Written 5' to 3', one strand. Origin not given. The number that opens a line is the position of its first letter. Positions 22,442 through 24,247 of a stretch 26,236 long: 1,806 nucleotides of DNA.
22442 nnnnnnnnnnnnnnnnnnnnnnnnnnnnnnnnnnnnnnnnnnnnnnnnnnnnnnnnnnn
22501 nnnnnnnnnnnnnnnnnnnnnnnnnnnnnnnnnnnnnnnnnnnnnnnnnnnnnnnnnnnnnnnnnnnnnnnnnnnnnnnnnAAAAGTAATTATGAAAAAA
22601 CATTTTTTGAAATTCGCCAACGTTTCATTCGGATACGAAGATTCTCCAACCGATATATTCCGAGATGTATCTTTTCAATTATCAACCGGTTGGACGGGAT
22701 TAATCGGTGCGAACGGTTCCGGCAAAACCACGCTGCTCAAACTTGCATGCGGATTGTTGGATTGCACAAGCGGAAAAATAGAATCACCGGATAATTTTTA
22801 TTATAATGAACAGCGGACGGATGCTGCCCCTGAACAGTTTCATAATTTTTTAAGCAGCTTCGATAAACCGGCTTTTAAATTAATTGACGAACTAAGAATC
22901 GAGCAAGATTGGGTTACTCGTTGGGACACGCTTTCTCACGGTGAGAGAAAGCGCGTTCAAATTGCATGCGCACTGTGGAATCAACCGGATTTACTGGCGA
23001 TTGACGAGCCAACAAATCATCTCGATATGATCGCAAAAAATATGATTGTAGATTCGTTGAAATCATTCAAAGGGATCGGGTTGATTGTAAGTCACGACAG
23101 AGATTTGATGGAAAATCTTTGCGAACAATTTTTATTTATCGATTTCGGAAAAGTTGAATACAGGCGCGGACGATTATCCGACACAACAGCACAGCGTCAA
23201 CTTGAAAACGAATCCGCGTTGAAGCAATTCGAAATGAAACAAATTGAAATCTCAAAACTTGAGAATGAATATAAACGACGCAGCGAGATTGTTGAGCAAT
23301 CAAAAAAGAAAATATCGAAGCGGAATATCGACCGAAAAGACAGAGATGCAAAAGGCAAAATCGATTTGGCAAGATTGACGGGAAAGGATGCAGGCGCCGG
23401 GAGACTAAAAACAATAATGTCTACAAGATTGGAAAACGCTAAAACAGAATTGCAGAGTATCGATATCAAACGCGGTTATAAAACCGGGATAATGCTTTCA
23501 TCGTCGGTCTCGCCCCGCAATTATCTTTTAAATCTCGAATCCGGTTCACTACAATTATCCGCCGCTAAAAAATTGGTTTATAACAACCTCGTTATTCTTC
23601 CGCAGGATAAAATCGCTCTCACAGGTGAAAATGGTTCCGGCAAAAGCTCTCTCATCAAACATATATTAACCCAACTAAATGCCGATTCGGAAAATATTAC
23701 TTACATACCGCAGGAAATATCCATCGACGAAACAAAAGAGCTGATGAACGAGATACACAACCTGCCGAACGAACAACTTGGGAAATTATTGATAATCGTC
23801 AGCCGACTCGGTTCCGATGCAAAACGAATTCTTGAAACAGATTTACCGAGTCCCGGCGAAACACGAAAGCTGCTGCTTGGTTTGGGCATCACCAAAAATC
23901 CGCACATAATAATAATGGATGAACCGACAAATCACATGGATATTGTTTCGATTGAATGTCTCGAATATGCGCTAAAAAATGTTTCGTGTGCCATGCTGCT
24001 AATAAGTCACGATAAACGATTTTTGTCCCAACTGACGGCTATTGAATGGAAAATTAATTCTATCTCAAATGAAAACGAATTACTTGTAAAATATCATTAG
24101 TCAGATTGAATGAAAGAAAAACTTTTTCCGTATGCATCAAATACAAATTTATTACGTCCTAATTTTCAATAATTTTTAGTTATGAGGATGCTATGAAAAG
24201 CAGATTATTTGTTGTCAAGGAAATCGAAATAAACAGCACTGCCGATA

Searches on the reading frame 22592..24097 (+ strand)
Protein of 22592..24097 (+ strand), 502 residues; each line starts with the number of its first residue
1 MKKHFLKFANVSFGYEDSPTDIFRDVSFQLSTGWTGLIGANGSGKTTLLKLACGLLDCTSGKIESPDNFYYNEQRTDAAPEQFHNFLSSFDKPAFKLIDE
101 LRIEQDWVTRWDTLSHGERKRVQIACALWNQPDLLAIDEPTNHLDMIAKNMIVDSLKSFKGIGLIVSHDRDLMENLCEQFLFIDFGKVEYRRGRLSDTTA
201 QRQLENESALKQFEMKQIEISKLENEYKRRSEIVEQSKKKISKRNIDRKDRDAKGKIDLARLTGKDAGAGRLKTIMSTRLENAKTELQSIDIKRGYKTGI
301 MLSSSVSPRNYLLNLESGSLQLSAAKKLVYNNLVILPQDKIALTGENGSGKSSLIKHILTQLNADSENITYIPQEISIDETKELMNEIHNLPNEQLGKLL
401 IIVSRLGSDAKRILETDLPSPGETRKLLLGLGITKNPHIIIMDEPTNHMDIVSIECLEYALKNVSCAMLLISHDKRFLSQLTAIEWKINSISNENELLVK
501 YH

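Call 4: search_protein_families(library=ncbifam, proteins=[window:22592-24097:+])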
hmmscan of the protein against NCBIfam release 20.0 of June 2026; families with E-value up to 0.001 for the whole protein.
window:22592-24097:+ (502 aa): 192 families (the best 25 are shown)
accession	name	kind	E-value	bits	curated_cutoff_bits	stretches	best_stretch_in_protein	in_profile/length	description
NF000355.4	ribo_prot_ABC_F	equivalog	3.7e-91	306.5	380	1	6-488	3-499/499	ribosomal protection-like ABC-F family protein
NF000168.2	ABCF_Msr_all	exception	7.6e-60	202.9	680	1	4-489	4-479/487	Msr family ABC-F type ribosomal protection protein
NF000167.2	ABCF_Lsa_all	exception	2.2e-59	201.8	750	1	7-483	5-487/492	Lsa family ABC-F type ribosomal protection protein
NF043038.1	ABCF_CplR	exception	9.3e-51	173.1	780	1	35-484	30-465/544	ABC-F type ribosomal protection protein CplR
NF000170.2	ABCF_Vga_all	exception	2.9e-50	171.2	725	1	35-483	32-448/521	Vga family ABC-F type ribosomal protection protein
NF000169.2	ABCF_Sal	exception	4e-48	164.4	725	2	104-492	121-505/542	Sal family ABC-F type ribosomal protection protein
NF050005.1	ABC_ATPase_Uup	equivalog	4.3e-47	160.7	900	4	112-244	439-569/636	ATP-binding cassette ATPase Uup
NF011646.0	PRK15064.1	equivalog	4e-46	157.5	762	3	330-483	337-503/530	ABC-F family ATPase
NF008358.0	PRK11147.1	equivalog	1.1e-44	152.7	936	4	112-244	439-565/635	ABC transporter ATP-binding protein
NF008775.0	PRK11819.1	equivalog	1e-43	149.8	599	3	99-242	150-291/556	energy-dependent translational throttle protein EttA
TIGR03719.1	ABC_ABC_ChvD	subfamily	2.6e-43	148.5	806.75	3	98-242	147-289/552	energy-dependent translational throttle protein EttA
NF000171.1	ABCF_producer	exception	2.4e-39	135.2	800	2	110-370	160-407/541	TlrC/CarA/OleB/SrmB family ABC-F type ribosomal protection protein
NF045691.1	ABCF_VgaF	exception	6.2e-39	133.9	975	1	112-490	76-454/459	ABC-F type ribosomal protection protein Vga(F)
NF007921.0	PRK10636.1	equivalog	7.4e-38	130.2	917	2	4-249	311-568/638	ABC transporter ATP-binding protein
TIGR02857.1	CydD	equivalog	9.5e-35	120.5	435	4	113-176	458-523/529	thiol reductant ABC exporter subunit CydD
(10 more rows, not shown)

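Call 8: find_homologous_proteins(query=window:22592-24097:+, max_evalue=1e-40)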
Query window:22592-24097:+ (502 aa): 2142 proteins with E <= 1e-40 among 8000 candidates; the best 120 are listed.
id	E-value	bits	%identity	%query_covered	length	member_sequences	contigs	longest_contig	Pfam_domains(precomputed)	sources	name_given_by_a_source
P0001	0.0e+0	1116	100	100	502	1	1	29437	PF13173.13,PF00437.27,PF13555.13,PF13401.13,PF13304.13,PF00005.34,PF13175.13,PF05729.19,PF02367.24,PF02463.26,PF25199.2,PF20720.4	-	-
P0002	1.1e-245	834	76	97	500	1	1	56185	PF13173.13,PF02492.26,PF00437.27,PF00005.34,PF02367.24,PF13555.13,PF13401.13,PF02463.26,PF25199.2,PF13304.13,PF00931.29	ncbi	ncbi:MAG: ATP-binding cassette domain-containing protein [bacterium]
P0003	1.5e-239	814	74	98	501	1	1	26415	PF00005.34,PF13555.13,PF13401.13,PF13304.13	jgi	jgi:macrolide transport system ATP-binding/permease protein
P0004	1.4e-237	807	74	97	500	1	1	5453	PF00437.27,PF00005.34,PF13175.13,PF13555.13,PF13401.13,PF02463.26,PF07728.21,PF13304.13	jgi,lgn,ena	-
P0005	6.6e-234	795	72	97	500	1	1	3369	PF00005.34,PF13476.13,PF13555.13,PF13401.13,PF02463.26,PF13304.13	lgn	-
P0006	1.1e-232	791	73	97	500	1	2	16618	PF13173.13,PF00437.27,PF13245.13,PF13555.13,PF13401.13,PF13304.13,PF00931.29,PF13191.13,PF00005.34,PF05729.19,PF02463.26,PF25199.2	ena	-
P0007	1.6e-232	791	73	97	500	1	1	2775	PF13173.13,PF01926.30,PF00437.27,PF13555.13,PF13401.13,PF03193.23,PF07728.21,PF13304.13,PF13191.13,PF00005.34,PF13175.13,PF05729.19,PF02463.26,PF20720.4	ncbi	-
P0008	2.3e-232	790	71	99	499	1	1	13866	PF13173.13,PF00437.27,PF00005.34,PF13476.13,PF05729.19,PF13555.13,PF13401.13,PF02463.26,PF25199.2,PF13304.13,PF13191.13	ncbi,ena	-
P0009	7.9e-231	785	72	97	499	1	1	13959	PF00437.27,PF00005.34,PF13476.13,PF13555.13,PF13401.13,PF02463.26,PF13304.13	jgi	jgi:ATPase subunit of ABC transporter with duplicated ATPase domains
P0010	1.2e-230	784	71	98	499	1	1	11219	PF00437.27,PF00005.34,PF13175.13,PF13555.13,PF00004.36,PF13401.13,PF02463.26,PF25199.2,PF13304.13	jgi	jgi:macrolide transport system ATP-binding/permease protein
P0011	2.8e-230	783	71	97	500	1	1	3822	PF13173.13,PF00437.27,PF13604.13,PF13555.13,PF13401.13,PF13304.13,PF00931.29,PF13191.13,PF24883.3,PF00005.34,PF13476.13,PF05729.19,PF02367.24,PF02463.26,PF25199.2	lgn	-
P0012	5.3e-230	782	73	97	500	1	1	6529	PF13173.13,PF00437.27,PF13604.13,PF13555.13,PF13401.13,PF13304.13,PF00931.29,PF02492.26,PF00005.34,PF13175.13,PF13476.13,PF02367.24,PF02463.26,PF25199.2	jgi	jgi:ATPase subunit of ABC transporter with duplicated ATPase domains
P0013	2.1e-229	780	72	97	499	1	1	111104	PF13173.13,PF00005.34,PF05729.19,PF13555.13,PF13401.13,PF02463.26,PF13304.13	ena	-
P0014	4.2e-229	779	72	98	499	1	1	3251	PF13173.13,PF07693.21,PF00437.27,PF19263.6,PF13555.13,PF13401.13,PF13238.13,PF13304.13,PF02223.24,PF24883.3,PF00005.34,PF02367.24,PF02463.26,PF25199.2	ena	-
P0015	1.3e-228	778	71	99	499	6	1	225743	PF13173.13,PF00437.27,PF00005.34,PF13555.13,PF13401.13,PF02463.26,PF25199.2,PF13304.13,PF00931.29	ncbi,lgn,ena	ncbi:MAG: ATP-binding cassette domain-containing protein [Melioribacteraceae bacterium]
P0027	2.1e-217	741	66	99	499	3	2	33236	PF13173.13,PF00437.27,PF00005.34,PF13476.13,PF05729.19,PF13555.13,PF13401.13,PF02463.26,PF13304.13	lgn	-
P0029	1.9e-216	738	68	97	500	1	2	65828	PF13173.13,PF03266.22,PF00437.27,PF13555.13,PF13401.13,PF13238.13,PF01637.25,PF13304.13,PF13191.13,PF02492.26,PF00005.34,PF13476.13,PF13521.13,PF02463.26,PF25199.2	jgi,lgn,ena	-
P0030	4.3e-212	723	66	99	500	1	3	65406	PF13173.13,PF00437.27,PF00005.34,PF13175.13,PF13476.13,PF13555.13,PF13401.13,PF02463.26,PF25199.2,PF13304.13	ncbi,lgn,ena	-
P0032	1.1e-205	702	65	98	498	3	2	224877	PF00005.34,PF13555.13,PF13304.13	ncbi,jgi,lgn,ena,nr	ncbi:MAG: ATP-binding cassette domain-containing protein [Bacteroidetes bacterium]|nr:ATP-binding ca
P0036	4.2e-192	657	61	97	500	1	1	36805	PF13173.13,PF00005.34,PF13555.13,PF00004.36,PF13401.13,PF02463.26,PF13304.13,PF00931.29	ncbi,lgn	-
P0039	1.8e-180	619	57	99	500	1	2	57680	PF00005.34,PF13175.13,PF13476.13,PF13555.13,PF13401.13,PF03193.23,PF02463.26,PF07728.21,PF13304.13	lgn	-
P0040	2.8e-176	605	56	99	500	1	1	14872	PF00005.34,PF13555.13,PF13304.13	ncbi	ncbi:ATP-binding cassette domain-containing protein [Bacteroidota bacterium]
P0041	1.9e-175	602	55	98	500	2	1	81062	PF13173.13,PF01926.30,PF00005.34,PF13555.13,PF13401.13,PF03193.23,PF02463.26,PF13304.13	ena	-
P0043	1.1e-168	580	54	99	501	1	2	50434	PF00005.34,PF13476.13,PF13555.13,PF02463.26,PF13304.13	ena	-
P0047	7.6e-156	538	50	99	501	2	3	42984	PF00005.34,PF13476.13,PF13555.13,PF13401.13,PF02463.26,PF13304.13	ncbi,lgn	-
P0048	1.9e-155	536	50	100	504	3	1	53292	PF13173.13,PF00437.27,PF13245.13,PF13555.13,PF13401.13,PF13238.13,PF13304.13,PF13191.13,PF00005.34,PF05729.19,PF02463.26,PF25199.2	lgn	-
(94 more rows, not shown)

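Call 13: find_related_loci(query=A1, collection=genome_contigs, flank=1200)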
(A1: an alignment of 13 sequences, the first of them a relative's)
Query A1 (502 aa) in genome_contigs; peptide patterns used: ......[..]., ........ (x = any residue, [..] = any of these).
599 stretches matched a pattern (row limit reached: there are more); 598 encode a relative of the query (tblastn E <= 1e-3); the best 80 are kept; 80 distinct loci.
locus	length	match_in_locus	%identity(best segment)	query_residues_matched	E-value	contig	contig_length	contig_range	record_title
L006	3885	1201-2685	32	1-488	4e-75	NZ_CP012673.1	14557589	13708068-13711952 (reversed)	Sorangium cellulosum strain So ce26 chromosome, complete genome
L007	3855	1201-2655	30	2-485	1e-46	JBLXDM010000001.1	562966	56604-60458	MAG: Natronincolaceae bacterium isolate ES20-08 S20maxbin_out.024RE.5K@1, whole genome shotgun sequence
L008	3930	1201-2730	28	21-483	7e-44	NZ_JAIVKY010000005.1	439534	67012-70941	Sutcliffiella horikoshii strain KcN35-3 KcN35-3_ctg005, whole genome shotgun sequence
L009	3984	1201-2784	27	1-486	1e-43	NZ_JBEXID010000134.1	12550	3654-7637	Streptomyces sp. NPDC005181 NPDC005181_288_G12.ctg-0134, whole genome shotgun sequence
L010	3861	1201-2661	29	2-483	9e-43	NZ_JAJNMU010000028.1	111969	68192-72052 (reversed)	Paenibacillus periandrae strain PM10 NODE_28_length_111969_cov_38.163499, whole genome shotgun sequence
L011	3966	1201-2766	26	14-488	4e-40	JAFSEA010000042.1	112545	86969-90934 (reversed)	MAG: Oscillospiraceae bacterium isolate RGIG3057 Goat_Rectum-4__c332571, whole genome shotgun sequence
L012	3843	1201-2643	29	2-483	6e-40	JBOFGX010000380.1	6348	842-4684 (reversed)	MAG: Leadbetterella sp. isolate WFFMC_MAG_061 k139_2569950_flag=1_multi=6.0000_len=6348, whole genome shotgun sequence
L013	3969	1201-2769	27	1-484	4e-42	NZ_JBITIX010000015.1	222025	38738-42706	Streptomyces luteogriseus strain NPDC050326 NPDC050326_56_B7.ctg-0015, whole genome shotgun sequence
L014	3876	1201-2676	27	5-482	3e-39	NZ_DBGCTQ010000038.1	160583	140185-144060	MAG: Allofournierella sp. isolate MAG11758 contig38, whole genome shotgun sequence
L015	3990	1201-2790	26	21-486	5e-39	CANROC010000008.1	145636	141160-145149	MAG: uncultured Oscillospiraceae bacterium isolate Lapin-020__bin26 genome assembly, contig: Lapin-020__NODE_50_length_1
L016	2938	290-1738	29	5-477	6e-39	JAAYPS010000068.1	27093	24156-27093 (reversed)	MAG: Clostridiaceae bacterium isolate AS22ysBPME_277 58285_AS22, whole genome shotgun sequence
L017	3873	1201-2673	27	10-494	2e-38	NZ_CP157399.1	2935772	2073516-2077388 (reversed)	MAG: Dehalobacter sp. 4CP chromosome, complete genome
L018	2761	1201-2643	28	6-480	8e-39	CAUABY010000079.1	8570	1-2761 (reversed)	MAG TPA_asm: uncultured Eubacteriales bacterium isolate ERR9762711_bin.29_MetaWRAP_v1.3_MAG genome assembly, contig: ERZ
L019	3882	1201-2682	29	1-482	1e-38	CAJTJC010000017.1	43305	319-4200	MAG TPA_asm: uncultured Christensenella sp. isolate MGBC101977 genome assembly, contig: MGBC101977.17, whole genome shot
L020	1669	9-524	38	35-488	4e-39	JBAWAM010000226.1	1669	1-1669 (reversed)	MAG: Myxococcaceae bacterium isolate MFD05674_ilm_asm_bin19 k127_195677, whole genome shotgun sequence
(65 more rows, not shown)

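Call 18: find_encoding_contigs(protein=P0003, flank=1200, max_places=2)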
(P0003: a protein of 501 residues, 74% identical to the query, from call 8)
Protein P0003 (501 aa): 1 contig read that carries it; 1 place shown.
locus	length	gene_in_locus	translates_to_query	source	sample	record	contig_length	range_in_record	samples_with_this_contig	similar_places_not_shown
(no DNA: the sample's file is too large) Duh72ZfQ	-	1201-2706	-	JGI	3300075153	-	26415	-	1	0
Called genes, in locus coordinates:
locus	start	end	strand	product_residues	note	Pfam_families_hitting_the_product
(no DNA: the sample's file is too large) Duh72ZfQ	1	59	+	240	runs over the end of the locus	-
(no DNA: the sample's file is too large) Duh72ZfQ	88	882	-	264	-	PF03096:Ndr, PF12146:Hydrolase_4, PF00561:Abhydrolase_1, PF12697:Abhydrolase_6, PF00561:Abhydrolase_1 (weak)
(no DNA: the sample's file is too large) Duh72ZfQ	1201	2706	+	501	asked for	PF00005:ABC_tran, PF13401:AAA_22 (faint), PF13555:AAA_29 (faint), PF13304:AAA_21 (faint), PF00005:ABC_tran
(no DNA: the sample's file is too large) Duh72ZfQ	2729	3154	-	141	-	PF01951:Archease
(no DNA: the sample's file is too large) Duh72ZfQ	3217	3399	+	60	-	-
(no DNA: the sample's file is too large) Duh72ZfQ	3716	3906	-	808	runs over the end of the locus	PF07228:SpoIIE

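Call 19: find_encoding_contigs(protein=P0027, flank=1200, max_places=2)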
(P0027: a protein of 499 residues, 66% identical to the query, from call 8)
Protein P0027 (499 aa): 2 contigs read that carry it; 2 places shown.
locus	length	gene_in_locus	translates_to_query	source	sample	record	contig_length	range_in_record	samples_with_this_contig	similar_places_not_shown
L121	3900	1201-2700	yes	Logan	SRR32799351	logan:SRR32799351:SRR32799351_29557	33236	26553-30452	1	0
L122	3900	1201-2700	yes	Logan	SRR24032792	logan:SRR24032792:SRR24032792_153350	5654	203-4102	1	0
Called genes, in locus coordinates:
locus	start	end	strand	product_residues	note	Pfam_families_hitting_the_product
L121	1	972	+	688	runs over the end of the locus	PF02629:CoA_binding, PF13380:CoA_binding_2, PF13607:Succ_CoA_lig, PF19045:Ligase_CoA_2, PF13549:ATP-grasp_5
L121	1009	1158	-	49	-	-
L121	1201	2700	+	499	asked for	PF00005:ABC_tran, PF00437:T2SSE (faint), PF02463:SMC_N (faint), PF13173:AAA_14 (faint), PF13401:AAA_22 (faint), PF13476:AAA_23 (faint), PF13555:AAA_29 (faint), PF00005:ABC_tran, +2 more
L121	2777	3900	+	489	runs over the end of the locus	PF08323:Glyco_transf_5, PF13439:Glyco_transf_4 (faint), PF00534:Glycos_transf_1, PF13692:Glyco_trans_1_4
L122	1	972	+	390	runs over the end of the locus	?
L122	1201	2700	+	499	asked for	PF00005:ABC_tran, PF00437:T2SSE (faint), PF02463:SMC_N (faint), PF13173:AAA_14 (faint), PF13401:AAA_22 (faint), PF13476:AAA_23 (faint), PF13555:AAA_29 (faint), PF00005:ABC_tran, +2 more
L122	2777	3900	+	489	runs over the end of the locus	PF08323:Glyco_transf_5, PF13439:Glyco_transf_4 (faint), PF00534:Glycos_transf_1, PF13692:Glyco_trans_1_4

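Call 20: find_encoding_contigs(protein=P0029, flank=1200, max_places=2)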
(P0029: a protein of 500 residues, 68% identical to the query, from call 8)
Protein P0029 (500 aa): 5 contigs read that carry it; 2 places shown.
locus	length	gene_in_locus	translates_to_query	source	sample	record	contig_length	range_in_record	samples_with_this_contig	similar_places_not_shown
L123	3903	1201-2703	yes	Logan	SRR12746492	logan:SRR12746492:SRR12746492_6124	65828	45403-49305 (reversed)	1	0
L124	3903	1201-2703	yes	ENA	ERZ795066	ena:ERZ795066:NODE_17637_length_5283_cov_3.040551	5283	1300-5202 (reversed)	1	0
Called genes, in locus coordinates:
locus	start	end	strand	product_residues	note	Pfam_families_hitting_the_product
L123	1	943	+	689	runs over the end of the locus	PF02629:CoA_binding, PF13380:CoA_binding_2, PF13607:Succ_CoA_lig, PF19045:Ligase_CoA_2 (weak), PF13549:ATP-grasp_5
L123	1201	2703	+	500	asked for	PF00437:T2SSE (faint), PF00005:ABC_tran, PF01637:ATPase_2 (faint), PF02463:SMC_N (faint), PF13173:AAA_14 (faint), PF13191:AAA_16 (faint), PF13401:AAA_22 (faint), PF00005:ABC_tran, +8 more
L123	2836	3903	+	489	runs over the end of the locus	PF08323:Glyco_transf_5, PF13439:Glyco_transf_4 (weak), PF00534:Glycos_transf_1, PF13692:Glyco_trans_1_4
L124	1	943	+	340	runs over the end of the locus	?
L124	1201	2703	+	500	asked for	PF00437:T2SSE (faint), PF00005:ABC_tran, PF01637:ATPase_2 (faint), PF02463:SMC_N (faint), PF13173:AAA_14 (faint), PF13191:AAA_16 (faint), PF13401:AAA_22 (faint), PF00005:ABC_tran, +8 more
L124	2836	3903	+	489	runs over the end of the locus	PF08323:Glyco_transf_5, PF13439:Glyco_transf_4 (weak), PF00534:Glycos_transf_1, PF13692:Glyco_trans_1_4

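Call 21: find_encoding_contigs(protein=P0030, flank=1200, max_places=2)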
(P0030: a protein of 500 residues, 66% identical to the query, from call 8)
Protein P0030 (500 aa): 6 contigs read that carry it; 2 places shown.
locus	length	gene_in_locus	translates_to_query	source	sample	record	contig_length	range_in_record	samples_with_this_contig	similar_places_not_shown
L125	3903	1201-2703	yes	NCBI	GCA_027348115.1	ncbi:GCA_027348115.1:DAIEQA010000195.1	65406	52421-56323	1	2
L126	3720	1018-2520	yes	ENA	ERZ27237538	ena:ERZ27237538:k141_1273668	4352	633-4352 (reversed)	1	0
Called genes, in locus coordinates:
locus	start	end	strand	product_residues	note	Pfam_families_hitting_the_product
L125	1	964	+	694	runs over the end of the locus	PF02629:CoA_binding, PF13380:CoA_binding_2, PF13607:Succ_CoA_lig, PF19045:Ligase_CoA_2 (weak), PF13549:ATP-grasp_5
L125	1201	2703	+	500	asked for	PF00437:T2SSE (faint), PF25199:nSTAND_NTPase5 (faint), PF00005:ABC_tran, PF02463:SMC_N (faint), PF13173:AAA_14 (faint), PF13175:AAA_15 (faint), PF13401:AAA_22 (faint), PF00005:ABC_tran, +3 more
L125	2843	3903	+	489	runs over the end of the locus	PF08323:Glyco_transf_5, PF13439:Glyco_transf_4 (faint), PF00534:Glycos_transf_1, PF13692:Glyco_trans_1_4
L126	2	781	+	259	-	?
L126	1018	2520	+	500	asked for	PF00437:T2SSE (faint), PF25199:nSTAND_NTPase5 (faint), PF00005:ABC_tran, PF02463:SMC_N (faint), PF13173:AAA_14 (faint), PF13175:AAA_15 (faint), PF13401:AAA_22 (faint), PF00005:ABC_tran, +3 more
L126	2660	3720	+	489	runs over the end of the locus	PF08323:Glyco_transf_5, PF13439:Glyco_transf_4 (faint), PF00534:Glycos_transf_1, PF13692:Glyco_trans_1_4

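Call 22: find_encoding_contigs(protein=P0032, flank=1200, max_places=2)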
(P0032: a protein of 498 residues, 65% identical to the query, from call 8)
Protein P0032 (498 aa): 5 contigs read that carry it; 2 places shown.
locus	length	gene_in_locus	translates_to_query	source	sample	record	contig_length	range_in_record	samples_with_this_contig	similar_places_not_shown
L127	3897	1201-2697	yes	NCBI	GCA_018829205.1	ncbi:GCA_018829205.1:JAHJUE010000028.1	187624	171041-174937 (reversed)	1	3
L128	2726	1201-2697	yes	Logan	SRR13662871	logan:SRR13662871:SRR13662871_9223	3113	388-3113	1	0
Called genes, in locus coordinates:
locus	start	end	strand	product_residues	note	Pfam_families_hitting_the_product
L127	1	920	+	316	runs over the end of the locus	PF05368:NmrA, PF13460:NAD_binding_10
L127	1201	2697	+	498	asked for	PF13555:AAA_29 (faint), PF00005:ABC_tran, PF13304:AAA_21 (faint), PF00005:ABC_tran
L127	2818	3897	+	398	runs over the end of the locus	PF00892:EamA (faint)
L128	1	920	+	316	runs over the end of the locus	PF05368:NmrA, PF13460:NAD_binding_10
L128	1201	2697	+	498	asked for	PF13555:AAA_29 (faint), PF00005:ABC_tran, PF13304:AAA_21 (faint), PF00005:ABC_tran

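Call 23: find_encoding_contigs(protein=P0036, flank=1200, max_places=2)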
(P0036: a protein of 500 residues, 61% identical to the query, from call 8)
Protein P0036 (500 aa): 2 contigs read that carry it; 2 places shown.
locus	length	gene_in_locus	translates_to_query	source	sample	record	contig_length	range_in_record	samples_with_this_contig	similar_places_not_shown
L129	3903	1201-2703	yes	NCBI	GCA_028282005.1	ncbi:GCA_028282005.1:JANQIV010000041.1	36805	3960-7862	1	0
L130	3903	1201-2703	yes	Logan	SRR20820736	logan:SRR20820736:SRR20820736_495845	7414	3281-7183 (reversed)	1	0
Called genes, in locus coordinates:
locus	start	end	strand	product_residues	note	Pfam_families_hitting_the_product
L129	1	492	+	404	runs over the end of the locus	PF00871:Acetate_kinase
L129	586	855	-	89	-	PF04359:DUF493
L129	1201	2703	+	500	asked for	PF00931:NB-ARC (faint), PF00005:ABC_tran, PF02463:SMC_N (faint), PF13173:AAA_14 (faint), PF13401:AAA_22 (faint), PF13555:AAA_29 (faint), PF13304:AAA_21 (weak), PF00005:ABC_tran, +1 more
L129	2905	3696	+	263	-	PF00106:adh_short, PF13561:adh_short_C2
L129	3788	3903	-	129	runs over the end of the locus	PF03544:TonB_C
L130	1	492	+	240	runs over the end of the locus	?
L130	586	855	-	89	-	PF04359:DUF493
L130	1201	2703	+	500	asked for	PF00931:NB-ARC (faint), PF00005:ABC_tran, PF02463:SMC_N (faint), PF13173:AAA_14 (faint), PF13401:AAA_22 (faint), PF13555:AAA_29 (faint), PF13304:AAA_21 (weak), PF00005:ABC_tran, +1 more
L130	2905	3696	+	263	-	PF00106:adh_short, PF13561:adh_short_C2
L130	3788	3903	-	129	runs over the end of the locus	PF03544:TonB_C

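Call 24: find_encoding_contigs(protein=P0039, flank=1200, max_places=1)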
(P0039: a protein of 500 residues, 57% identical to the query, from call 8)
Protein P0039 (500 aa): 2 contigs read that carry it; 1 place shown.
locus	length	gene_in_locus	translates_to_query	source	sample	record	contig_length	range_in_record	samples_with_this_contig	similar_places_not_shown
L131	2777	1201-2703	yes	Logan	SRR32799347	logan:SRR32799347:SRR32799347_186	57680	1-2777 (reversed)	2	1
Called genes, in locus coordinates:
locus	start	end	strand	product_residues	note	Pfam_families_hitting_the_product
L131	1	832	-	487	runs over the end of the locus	PF13522:GATase_6, PF13537:GATase_7, PF00156:Pribosyltran (faint)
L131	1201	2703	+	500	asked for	PF03193:RsgA_GTPase (faint), PF00005:ABC_tran, PF02463:SMC_N (faint), PF13175:AAA_15 (faint), PF13401:AAA_22 (faint), PF13476:AAA_23 (faint), PF13555:AAA_29 (faint), PF00005:ABC_tran, +2 more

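Call 25: find_encoding_contigs(protein=P0040, flank=1200, max_places=1)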
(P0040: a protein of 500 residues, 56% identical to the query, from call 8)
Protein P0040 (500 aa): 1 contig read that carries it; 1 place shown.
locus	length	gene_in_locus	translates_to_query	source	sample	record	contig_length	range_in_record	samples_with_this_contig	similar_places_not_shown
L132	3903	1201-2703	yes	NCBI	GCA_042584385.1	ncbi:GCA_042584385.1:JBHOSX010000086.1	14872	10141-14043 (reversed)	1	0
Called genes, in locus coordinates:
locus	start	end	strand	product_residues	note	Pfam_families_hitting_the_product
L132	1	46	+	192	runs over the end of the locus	-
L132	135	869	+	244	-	-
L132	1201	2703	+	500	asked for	PF00005:ABC_tran, PF13555:AAA_29 (faint), PF13304:AAA_21 (faint), PF00005:ABC_tran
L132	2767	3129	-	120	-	PF01618:MotA_ExbB (weak)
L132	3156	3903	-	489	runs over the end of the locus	PF00144:Beta-lactamase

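Call 26: find_encoding_contigs(protein=P0041, flank=1200, max_places=1)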
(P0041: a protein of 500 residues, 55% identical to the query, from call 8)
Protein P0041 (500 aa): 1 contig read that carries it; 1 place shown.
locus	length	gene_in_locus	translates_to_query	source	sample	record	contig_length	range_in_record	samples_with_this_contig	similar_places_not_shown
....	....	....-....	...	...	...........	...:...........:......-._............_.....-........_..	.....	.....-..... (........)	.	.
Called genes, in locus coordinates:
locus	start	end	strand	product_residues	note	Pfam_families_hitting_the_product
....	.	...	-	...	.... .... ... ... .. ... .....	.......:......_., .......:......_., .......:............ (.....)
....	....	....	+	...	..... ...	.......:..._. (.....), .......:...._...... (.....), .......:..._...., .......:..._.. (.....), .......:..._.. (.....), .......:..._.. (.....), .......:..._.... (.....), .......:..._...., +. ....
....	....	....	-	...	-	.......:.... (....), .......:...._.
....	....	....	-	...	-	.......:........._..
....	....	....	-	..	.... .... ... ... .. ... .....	-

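Call 27: find_encoding_contigs(protein=P0043, flank=1200, max_places=1)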
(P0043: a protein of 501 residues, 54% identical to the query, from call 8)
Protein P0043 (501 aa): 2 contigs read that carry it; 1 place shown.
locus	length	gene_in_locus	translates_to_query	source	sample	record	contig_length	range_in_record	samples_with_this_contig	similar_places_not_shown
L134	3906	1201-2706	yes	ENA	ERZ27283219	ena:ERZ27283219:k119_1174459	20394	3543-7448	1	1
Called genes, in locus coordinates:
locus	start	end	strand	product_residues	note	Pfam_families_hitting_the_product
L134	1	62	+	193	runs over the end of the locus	-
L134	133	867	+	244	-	-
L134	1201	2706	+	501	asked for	PF13476:AAA_23 (faint), PF00005:ABC_tran, PF02463:SMC_N (faint), PF13555:AAA_29 (faint), PF13304:AAA_21 (faint), PF00005:ABC_tran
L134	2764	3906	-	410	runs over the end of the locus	PF18911:PKD_4, PF02010:REJ (faint), PF22352:K319L-like_PKD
